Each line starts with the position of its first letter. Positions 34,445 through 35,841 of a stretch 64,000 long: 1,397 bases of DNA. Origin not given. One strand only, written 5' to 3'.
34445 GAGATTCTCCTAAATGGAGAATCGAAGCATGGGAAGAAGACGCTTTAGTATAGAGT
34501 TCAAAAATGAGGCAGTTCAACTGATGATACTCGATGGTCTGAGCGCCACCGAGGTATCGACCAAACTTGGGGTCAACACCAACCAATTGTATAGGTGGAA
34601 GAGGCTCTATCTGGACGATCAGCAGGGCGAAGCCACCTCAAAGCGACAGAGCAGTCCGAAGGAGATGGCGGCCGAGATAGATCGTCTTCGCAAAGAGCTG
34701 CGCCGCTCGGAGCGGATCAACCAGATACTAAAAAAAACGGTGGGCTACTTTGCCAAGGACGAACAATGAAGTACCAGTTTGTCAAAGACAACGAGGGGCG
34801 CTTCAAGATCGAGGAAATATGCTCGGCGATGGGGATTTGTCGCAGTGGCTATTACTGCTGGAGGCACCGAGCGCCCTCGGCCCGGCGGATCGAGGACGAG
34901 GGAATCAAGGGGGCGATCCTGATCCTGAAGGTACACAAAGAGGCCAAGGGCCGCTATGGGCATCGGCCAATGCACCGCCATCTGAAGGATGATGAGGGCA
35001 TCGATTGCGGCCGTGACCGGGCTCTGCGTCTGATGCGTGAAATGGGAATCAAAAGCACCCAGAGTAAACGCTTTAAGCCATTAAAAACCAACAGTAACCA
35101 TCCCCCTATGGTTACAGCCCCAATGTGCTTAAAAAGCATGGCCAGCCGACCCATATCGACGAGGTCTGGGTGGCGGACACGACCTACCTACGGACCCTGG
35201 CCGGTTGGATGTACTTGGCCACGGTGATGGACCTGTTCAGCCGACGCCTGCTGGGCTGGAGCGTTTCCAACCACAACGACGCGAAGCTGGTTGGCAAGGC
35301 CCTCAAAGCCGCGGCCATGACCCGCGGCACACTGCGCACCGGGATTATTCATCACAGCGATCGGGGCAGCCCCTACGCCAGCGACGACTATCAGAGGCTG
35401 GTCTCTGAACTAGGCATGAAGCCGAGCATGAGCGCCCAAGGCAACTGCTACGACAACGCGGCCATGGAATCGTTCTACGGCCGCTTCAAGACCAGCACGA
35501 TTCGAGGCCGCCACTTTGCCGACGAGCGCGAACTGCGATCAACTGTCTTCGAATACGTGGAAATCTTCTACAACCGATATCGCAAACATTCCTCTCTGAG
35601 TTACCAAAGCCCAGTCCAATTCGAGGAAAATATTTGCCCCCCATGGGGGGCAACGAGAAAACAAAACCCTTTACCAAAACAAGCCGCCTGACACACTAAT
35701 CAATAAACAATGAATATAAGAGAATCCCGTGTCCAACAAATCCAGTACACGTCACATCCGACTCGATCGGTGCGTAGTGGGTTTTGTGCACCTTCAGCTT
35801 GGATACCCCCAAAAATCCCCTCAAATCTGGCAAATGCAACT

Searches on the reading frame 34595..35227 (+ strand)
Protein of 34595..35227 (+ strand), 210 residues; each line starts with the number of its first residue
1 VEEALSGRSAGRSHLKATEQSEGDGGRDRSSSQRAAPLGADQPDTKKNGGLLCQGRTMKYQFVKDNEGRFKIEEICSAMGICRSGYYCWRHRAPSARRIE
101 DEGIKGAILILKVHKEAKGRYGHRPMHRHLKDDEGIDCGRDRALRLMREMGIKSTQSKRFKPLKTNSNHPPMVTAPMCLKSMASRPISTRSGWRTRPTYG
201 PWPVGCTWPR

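Call 37: search_protein_families(library=pfam, proteins=[window:34595-35227:+], max_evalue=0.001)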
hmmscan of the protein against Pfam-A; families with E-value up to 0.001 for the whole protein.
window:34595-35227:+ (210 aa): 1 family
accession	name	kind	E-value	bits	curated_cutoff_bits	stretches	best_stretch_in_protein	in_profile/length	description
PF13276.12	HTH_21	-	2.9e-14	53.5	28.1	1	109-160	9-60/60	HTH-like domain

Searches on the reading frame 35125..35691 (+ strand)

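Call 37: search_protein_families(library=pfam, proteins=[window:35125-35691:+], max_evalue=0.001)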
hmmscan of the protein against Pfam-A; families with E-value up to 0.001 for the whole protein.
window:35125-35691:+ (188 aa): 3 families
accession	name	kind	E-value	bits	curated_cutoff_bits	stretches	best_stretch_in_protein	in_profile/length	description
PF00665.32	rve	-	3.7e-25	88.6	32.6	1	12-108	5-102/102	Integrase core domain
PF13333.12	rve_2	-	9.2e-13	48.6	22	1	115-168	1-53/56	Integrase core domain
PF13683.12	rve_3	-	9.7e-12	44.9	26.5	1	97-163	2-67/67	Integrase core domain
